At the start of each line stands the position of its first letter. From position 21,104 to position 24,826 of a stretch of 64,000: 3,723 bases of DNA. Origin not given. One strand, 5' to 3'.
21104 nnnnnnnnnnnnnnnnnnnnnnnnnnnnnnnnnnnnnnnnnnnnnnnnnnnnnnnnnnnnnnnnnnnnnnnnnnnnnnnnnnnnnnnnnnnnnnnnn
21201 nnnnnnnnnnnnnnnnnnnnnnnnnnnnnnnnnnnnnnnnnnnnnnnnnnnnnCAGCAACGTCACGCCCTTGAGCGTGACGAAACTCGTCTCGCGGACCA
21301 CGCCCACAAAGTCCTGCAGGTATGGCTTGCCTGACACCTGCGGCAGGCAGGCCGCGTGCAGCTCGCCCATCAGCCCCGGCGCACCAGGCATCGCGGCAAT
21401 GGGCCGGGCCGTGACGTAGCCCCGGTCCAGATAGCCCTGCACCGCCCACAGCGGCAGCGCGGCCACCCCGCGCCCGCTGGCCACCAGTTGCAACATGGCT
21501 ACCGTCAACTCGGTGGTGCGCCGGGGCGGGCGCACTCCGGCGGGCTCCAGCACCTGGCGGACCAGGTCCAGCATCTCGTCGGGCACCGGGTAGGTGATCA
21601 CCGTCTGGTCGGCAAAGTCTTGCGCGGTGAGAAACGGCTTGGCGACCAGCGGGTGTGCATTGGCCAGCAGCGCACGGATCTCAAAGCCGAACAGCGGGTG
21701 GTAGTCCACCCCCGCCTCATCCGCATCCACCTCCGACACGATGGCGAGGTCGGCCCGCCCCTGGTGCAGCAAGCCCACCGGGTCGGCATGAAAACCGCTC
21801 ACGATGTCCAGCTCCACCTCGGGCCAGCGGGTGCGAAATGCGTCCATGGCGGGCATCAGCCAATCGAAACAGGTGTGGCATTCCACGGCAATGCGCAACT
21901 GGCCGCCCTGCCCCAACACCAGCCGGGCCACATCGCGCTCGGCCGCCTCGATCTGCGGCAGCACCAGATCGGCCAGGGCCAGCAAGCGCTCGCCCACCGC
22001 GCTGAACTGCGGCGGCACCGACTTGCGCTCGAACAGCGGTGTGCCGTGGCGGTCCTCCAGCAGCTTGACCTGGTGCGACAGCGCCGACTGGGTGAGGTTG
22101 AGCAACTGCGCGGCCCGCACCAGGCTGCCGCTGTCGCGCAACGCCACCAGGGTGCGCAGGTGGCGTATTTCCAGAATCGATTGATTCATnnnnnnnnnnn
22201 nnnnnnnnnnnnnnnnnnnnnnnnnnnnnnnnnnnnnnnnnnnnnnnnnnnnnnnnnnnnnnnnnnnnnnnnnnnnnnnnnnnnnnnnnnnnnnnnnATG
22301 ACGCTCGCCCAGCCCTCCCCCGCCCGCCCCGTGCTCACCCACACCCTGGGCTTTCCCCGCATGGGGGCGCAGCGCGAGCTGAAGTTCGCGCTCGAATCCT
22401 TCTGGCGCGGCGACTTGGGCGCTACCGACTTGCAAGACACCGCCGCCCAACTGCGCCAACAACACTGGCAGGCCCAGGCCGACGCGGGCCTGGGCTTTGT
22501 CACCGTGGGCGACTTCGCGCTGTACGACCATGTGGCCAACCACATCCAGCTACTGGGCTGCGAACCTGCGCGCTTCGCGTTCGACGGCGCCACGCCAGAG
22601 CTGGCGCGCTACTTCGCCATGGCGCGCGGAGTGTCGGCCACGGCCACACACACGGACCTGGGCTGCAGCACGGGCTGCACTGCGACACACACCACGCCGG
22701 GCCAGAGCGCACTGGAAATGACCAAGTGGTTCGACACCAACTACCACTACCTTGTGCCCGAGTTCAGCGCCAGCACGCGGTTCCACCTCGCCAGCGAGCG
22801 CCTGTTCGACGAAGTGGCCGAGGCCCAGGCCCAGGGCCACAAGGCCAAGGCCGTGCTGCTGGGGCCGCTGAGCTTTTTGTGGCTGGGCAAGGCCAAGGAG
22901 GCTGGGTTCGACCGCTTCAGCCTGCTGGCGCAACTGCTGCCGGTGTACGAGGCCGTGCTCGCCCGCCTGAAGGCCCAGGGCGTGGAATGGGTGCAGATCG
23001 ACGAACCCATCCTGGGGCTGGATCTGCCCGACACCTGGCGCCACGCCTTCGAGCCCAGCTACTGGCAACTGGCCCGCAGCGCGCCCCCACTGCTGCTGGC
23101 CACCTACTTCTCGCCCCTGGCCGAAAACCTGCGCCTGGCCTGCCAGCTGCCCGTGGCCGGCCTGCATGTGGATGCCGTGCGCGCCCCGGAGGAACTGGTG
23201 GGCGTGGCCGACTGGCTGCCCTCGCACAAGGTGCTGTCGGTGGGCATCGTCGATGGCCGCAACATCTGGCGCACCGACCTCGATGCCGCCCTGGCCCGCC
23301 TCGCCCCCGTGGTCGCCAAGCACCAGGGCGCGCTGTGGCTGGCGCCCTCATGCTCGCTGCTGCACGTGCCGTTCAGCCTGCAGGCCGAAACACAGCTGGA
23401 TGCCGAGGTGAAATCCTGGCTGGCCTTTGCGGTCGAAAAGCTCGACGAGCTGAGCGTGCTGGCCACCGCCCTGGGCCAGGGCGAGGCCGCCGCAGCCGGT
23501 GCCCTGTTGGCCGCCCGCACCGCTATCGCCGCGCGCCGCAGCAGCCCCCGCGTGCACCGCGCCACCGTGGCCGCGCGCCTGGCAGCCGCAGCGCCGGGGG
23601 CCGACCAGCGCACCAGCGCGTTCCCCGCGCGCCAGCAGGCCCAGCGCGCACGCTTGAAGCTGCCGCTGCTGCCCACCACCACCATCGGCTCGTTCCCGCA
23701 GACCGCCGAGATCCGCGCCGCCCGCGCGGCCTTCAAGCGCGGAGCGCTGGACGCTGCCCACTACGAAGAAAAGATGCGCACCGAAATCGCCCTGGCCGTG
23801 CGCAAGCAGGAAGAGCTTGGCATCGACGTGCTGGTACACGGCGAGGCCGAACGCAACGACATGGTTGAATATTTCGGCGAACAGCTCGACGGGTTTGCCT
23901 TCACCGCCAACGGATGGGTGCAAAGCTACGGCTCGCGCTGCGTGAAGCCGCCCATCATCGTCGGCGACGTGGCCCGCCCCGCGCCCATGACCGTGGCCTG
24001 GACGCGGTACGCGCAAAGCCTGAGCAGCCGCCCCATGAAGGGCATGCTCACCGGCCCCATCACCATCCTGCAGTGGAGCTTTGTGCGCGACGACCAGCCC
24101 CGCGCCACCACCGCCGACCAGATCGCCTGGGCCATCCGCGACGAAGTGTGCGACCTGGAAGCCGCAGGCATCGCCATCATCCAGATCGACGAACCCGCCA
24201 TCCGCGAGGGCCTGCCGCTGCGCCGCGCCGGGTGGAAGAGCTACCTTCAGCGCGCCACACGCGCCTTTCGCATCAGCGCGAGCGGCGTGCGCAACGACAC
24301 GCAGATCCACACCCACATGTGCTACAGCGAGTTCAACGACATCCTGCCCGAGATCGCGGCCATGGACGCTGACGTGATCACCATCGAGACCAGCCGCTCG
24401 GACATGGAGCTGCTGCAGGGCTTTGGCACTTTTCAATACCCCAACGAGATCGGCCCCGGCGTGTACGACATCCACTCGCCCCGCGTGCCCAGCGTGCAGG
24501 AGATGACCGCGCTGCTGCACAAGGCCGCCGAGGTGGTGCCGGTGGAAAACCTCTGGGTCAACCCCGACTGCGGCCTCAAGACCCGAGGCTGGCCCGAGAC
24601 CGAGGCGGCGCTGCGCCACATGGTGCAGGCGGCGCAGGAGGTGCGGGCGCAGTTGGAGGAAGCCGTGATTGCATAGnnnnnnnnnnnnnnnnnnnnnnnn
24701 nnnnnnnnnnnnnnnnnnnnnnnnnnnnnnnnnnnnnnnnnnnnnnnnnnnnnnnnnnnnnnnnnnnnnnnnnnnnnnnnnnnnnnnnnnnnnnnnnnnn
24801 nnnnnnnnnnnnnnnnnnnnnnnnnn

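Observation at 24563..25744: Toxin-immunity cassette inserted at the metE 3-prime end, leaving a displaced duplicate of the metE terminus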

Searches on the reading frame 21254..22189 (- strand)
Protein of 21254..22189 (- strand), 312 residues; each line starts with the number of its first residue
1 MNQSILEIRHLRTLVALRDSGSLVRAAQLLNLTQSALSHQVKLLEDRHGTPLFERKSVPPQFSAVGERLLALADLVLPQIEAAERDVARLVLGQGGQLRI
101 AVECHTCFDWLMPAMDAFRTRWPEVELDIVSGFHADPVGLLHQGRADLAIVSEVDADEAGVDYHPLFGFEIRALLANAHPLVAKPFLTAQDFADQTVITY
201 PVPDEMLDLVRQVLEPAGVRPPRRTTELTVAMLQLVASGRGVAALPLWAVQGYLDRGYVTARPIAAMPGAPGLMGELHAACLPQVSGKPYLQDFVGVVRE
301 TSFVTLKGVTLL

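Call 62: search_protein_families(library=pfam, proteins=[window:21254-22189:-], max_evalue=0.01)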
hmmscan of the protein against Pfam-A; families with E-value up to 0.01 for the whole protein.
window:21254-22189:- (312 aa): 2 families
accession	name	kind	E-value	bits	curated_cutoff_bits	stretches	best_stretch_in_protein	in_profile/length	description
PF03466.25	LysR_substrate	-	5.5e-41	140.7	28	1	94-300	4-206/209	LysR substrate binding domain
PF00126.33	HTH_1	-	9.5e-17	61.1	26.6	1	8-58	1-51/60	Bacterial regulatory helix-turn-helix protein, lysR family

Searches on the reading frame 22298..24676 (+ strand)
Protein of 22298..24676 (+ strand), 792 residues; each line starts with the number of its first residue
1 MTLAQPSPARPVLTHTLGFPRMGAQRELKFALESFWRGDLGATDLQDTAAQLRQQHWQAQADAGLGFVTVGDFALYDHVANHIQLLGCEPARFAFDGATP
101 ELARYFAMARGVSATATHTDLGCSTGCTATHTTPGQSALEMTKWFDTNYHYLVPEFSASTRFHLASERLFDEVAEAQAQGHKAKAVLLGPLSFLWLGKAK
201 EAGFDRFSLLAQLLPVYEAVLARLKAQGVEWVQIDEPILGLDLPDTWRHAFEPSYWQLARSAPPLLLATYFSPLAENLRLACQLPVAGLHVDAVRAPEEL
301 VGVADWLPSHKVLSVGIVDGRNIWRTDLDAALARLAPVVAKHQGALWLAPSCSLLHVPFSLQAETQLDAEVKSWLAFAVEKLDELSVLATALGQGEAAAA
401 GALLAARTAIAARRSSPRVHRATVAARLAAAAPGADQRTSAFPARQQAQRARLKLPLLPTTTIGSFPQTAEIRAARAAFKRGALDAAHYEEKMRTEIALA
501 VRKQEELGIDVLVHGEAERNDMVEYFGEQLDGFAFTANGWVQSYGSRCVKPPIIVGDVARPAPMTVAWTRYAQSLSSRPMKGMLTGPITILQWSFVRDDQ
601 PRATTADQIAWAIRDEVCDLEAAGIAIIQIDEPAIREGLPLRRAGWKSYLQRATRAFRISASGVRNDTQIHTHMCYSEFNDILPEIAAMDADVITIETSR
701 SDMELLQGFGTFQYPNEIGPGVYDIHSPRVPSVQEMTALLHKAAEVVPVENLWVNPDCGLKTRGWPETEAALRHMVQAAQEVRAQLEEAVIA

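Call 13: find_encoding_contigs(protein=window:22298-24676:+, flank=8000, max_places=10)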
Protein window:22298-24676:+ (792 aa): no gene with exactly this product is on record in the collection.

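Call 17: find_homologous_proteins(query=window:22298-24673:+, max_evalue=1e-100)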
Query window:22298-24673:+ (792 aa): 7997 proteins with E <= 1e-100 among 8000 candidates; the best 120 are listed.
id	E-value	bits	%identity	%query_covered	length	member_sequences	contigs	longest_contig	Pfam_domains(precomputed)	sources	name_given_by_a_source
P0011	0.0e+0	1789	100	100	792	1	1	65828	PF01717.25,PF08267.19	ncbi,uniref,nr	ncbi:5-methyltetrahydropteroyltriglutamate--homocysteine S-methyltransferase [Acidovorax sp.]|uniref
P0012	0.0e+0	1639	92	100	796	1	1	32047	PF01717.25,PF08267.19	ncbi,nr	ncbi:MAG: 5-methyltetrahydropteroyltriglutamate--homocysteine S-methyltransferase [Acidovorax sp.]|n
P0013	0.0e+0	1637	92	99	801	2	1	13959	PF01717.25,PF08267.19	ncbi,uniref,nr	ncbi:5-methyltetrahydropteroyltriglutamate--homocysteine S-methyltransferase [Acidovorax sp. FJL06]|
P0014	0.0e+0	1601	90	100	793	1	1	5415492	PF01717.25,PF08267.19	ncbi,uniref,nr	ncbi:methionine synthase (B12-independent) [Acidovorax sp. 93]|uniref:5-methyltetrahydropteroyltrigl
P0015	0.0e+0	1596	90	100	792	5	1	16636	PF01717.25,PF08267.19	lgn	-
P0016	0.0e+0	1595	90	100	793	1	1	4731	PF01717.25,PF08267.19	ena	-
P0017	0.0e+0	1595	89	100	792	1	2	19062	PF01717.25,PF08267.19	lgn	-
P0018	0.0e+0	1594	89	100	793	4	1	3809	PF01717.25,PF08267.19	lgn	-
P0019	0.0e+0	1594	89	100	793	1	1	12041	PF01717.25,PF08267.19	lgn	-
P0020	0.0e+0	1593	90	99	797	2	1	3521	PF01717.25,PF08267.19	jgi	-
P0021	0.0e+0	1593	91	98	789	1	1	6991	PF01717.25,PF08267.19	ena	-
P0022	0.0e+0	1590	90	98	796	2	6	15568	PF01717.25,PF08267.19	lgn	-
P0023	0.0e+0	1590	89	100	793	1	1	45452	PF01717.25,PF08267.19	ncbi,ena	-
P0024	0.0e+0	1589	88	100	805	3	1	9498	PF01717.25,PF08267.19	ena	-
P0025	0.0e+0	1589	91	98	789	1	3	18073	PF01717.25,PF08267.19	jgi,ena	-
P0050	0.0e+0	1578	89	99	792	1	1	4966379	PF01717.25,PF08267.19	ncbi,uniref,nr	ncbi:methionine synthase (B12-independent) [Acidovorax sp. 69]|uniref:5-methyltetrahydropteroyltrigl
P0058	0.0e+0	1569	89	98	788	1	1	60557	PF01717.25,PF08267.19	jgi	-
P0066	0.0e+0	1504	85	99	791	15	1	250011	PF01717.25,PF08267.19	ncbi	-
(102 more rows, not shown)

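Call 20: find_encoding_contigs(protein=P0012, flank=6000, max_places=3)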
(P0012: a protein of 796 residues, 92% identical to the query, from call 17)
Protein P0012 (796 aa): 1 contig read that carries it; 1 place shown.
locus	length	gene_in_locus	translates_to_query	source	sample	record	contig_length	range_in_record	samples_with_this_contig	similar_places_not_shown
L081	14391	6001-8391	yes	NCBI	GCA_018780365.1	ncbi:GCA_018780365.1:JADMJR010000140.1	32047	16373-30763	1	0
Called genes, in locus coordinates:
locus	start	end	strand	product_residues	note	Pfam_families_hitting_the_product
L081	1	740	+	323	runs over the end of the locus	PF03401:TctC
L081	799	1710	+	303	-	PF00701:DHDPS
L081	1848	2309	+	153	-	PF14534:DUF4440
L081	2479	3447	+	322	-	PF00389:2-Hacid_dh, PF02826:2-Hacid_dh_C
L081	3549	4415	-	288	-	PF00126:HTH_1, PF03466:LysR_substrate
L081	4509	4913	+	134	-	PF12680:SnoaL_2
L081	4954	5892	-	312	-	PF00126:HTH_1, PF03466:LysR_substrate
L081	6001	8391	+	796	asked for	PF08267:Meth_synt_1, PF01717:Meth_synt_2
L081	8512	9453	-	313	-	PF01210:NAD_Gly3P_dh_N, PF02558:ApbA, PF03807:F420_oxidored (weak), PF08546:ApbA_C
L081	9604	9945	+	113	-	PF11903:ParD_like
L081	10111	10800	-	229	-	PF00857:Isochorismatase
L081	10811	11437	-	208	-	PF00857:Isochorismatase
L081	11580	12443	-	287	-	PF02678:Pirin, PF05726:Pirin_C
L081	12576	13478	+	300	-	PF00126:HTH_1, PF03466:LysR_substrate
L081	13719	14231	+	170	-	PF22381:Staph_reg_Sar_Rot (weak), PF01047:MarR, PF12802:MarR_2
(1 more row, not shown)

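Call 21: find_encoding_contigs(protein=P0013, flank=6000, max_places=3)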
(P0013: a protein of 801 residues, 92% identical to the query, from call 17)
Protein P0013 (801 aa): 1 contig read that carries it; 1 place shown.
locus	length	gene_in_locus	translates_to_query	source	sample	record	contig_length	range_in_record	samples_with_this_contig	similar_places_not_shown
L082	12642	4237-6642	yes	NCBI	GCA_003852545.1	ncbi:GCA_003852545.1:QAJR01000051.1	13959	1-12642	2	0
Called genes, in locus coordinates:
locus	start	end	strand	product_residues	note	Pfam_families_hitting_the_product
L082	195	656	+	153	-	PF14534:DUF4440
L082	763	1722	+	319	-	PF00389:2-Hacid_dh, PF02826:2-Hacid_dh_C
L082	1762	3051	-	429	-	PF05343:Peptidase_M42 (faint), PF01546:Peptidase_M20, PF07687:M20_dimer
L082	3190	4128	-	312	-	PF00126:HTH_1, PF03466:LysR_substrate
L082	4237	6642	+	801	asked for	PF08267:Meth_synt_1, PF01717:Meth_synt_2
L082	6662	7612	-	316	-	PF01210:NAD_Gly3P_dh_N, PF02558:ApbA, PF03807:F420_oxidored (weak), PF08546:ApbA_C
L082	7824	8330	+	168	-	PF22381:Staph_reg_Sar_Rot, PF12802:MarR_2, PF01047:MarR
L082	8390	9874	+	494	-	PF02321:OEP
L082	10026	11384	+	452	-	PF25917:BSH_RND, PF25885:HH_EMRA, PF25876:HH_MFP_RND (weak), PF25963:Beta-barrel_AAEA (weak)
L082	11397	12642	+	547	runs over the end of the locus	PF07690:MFS_1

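Call 22: find_encoding_contigs(protein=P0014, flank=6000, max_places=3)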
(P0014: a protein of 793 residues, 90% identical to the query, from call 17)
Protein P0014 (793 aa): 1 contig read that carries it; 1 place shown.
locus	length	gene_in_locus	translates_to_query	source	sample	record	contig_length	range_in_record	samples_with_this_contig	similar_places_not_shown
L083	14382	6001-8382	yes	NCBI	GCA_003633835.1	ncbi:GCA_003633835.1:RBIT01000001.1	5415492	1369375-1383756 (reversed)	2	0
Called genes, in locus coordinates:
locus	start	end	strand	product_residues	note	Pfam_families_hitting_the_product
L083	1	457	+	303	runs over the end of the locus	PF00701:DHDPS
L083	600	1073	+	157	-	PF14534:DUF4440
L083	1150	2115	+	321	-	PF00389:2-Hacid_dh, PF02826:2-Hacid_dh_C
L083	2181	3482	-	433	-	PF05343:Peptidase_M42 (faint), PF01546:Peptidase_M20, PF07687:M20_dimer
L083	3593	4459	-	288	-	PF00126:HTH_1, PF03466:LysR_substrate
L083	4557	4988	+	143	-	PF12680:SnoaL_2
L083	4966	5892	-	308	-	PF00126:HTH_1, PF03466:LysR_substrate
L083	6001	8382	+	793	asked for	PF08267:Meth_synt_1, PF01717:Meth_synt_2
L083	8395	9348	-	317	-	PF01210:NAD_Gly3P_dh_N, PF02558:ApbA, PF03807:F420_oxidored (weak), PF08546:ApbA_C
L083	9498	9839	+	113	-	PF11903:ParD_like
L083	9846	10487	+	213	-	PF06414:Zeta_toxin, PF13671:AAA_33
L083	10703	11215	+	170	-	PF22381:Staph_reg_Sar_Rot, PF01047:MarR, PF12802:MarR_2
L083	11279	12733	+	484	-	PF02321:OEP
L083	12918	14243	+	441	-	PF25917:BSH_RND, PF25885:HH_EMRA, PF25963:Beta-barrel_AAEA (weak)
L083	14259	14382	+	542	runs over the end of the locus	PF07690:MFS_1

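Call 26: find_encoding_contigs(protein=P0011, flank=10000, max_places=3)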
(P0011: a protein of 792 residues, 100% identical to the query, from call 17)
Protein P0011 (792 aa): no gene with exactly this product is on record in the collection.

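Call 46: find_encoding_contigs(protein=P0058, flank=6000, max_places=2)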
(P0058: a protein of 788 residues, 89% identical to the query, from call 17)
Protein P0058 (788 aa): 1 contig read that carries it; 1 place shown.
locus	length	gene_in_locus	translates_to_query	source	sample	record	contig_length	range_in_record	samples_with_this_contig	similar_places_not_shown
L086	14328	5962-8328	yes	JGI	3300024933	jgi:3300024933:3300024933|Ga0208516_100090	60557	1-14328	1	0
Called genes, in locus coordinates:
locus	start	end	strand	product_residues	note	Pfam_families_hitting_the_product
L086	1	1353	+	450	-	?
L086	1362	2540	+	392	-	PF04303:PrpF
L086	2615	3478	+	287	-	PF13714:PEP_mutase, PF00463:ICL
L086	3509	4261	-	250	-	PF06414:Zeta_toxin (weak)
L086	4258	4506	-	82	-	-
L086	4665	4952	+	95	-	-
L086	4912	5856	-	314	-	PF00126:HTH_1, PF03466:LysR_substrate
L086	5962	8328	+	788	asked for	PF08267:Meth_synt_1, PF01717:Meth_synt_2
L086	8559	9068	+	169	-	PF22381:Staph_reg_Sar_Rot, PF12802:MarR_2, PF01047:MarR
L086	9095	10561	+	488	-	PF02321:OEP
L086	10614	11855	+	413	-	PF25917:BSH_RND, PF25885:HH_EMRA, PF25963:Beta-barrel_AAEA (weak)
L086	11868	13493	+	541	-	PF07690:MFS_1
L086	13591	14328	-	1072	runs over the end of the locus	PF03924:CHASE, PF00989:PAS, PF08448:PAS_4, PF13188:PAS_8, PF13426:PAS_9, PF08447:PAS_3 (weak), PF00990:GGDEF, PF00563:EAL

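Call 47: find_encoding_contigs(protein=P0050, flank=6000, max_places=2)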
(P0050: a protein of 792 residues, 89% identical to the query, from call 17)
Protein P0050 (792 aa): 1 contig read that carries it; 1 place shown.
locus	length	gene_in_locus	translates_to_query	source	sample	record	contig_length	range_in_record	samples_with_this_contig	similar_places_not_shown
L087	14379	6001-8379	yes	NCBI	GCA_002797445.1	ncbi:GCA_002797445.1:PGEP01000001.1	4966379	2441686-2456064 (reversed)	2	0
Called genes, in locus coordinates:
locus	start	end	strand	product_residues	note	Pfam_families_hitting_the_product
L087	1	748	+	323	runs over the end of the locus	PF03401:TctC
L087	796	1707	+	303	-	PF00701:DHDPS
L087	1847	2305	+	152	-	PF14534:DUF4440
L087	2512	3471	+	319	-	PF00389:2-Hacid_dh, PF02826:2-Hacid_dh_C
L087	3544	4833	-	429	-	PF04389:Peptidase_M28 (weak), PF05343:Peptidase_M42 (faint), PF01546:Peptidase_M20, PF07687:M20_dimer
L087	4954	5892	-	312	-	PF00126:HTH_1, PF03466:LysR_substrate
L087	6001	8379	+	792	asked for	PF08267:Meth_synt_1, PF01717:Meth_synt_2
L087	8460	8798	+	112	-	PF11903:ParD_like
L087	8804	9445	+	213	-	PF06414:Zeta_toxin, PF13671:AAA_33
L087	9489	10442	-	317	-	PF01210:NAD_Gly3P_dh_N, PF02558:ApbA, PF03807:F420_oxidored (weak), PF08546:ApbA_C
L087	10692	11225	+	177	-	PF22381:Staph_reg_Sar_Rot (weak), PF01047:MarR, PF12802:MarR_2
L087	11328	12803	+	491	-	PF02321:OEP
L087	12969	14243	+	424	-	PF25917:BSH_RND, PF25919:BSH_CusB (faint), PF25885:HH_EMRA, PF25876:HH_MFP_RND (weak), PF25963:Beta-barrel_AAEA (weak)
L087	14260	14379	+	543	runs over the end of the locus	PF07690:MFS_1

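Call 48: find_encoding_contigs(protein=P0066, flank=6000, max_places=2)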
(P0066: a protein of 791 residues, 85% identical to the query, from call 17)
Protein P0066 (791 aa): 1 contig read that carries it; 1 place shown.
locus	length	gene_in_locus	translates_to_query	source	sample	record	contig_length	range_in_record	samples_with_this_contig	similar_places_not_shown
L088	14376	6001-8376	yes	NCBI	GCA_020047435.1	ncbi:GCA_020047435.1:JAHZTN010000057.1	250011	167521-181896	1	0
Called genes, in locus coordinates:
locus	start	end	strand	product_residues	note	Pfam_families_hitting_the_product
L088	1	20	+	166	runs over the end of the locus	PF22381:Staph_reg_Sar_Rot, PF12802:MarR_2, PF01047:MarR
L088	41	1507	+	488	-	PF02321:OEP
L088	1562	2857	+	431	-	PF25917:BSH_RND, PF25885:HH_EMRA, PF25876:HH_MFP_RND (weak), PF25963:Beta-barrel_AAEA (weak)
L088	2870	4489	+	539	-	PF00083:Sugar_tr (weak), PF07690:MFS_1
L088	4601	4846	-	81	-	PF10982:DUF2789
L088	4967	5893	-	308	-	PF00126:HTH_1, PF03466:LysR_substrate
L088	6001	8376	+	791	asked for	PF08267:Meth_synt_1, PF01717:Meth_synt_2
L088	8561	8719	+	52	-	-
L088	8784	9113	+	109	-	PF11903:ParD_like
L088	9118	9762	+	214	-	PF06414:Zeta_toxin (weak), PF13671:AAA_33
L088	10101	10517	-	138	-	PF10604:Polyketide_cyc2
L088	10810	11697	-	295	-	PF00126:HTH_1, PF03466:LysR_substrate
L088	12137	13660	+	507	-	PF00171:Aldedh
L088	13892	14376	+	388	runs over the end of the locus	PF02771:Acyl-CoA_dh_N, PF02770:Acyl-CoA_dh_M, PF00441:Acyl-CoA_dh_1, PF22924:ACOX_C_alpha1 (faint), PF08028:Acyl-CoA_dh_2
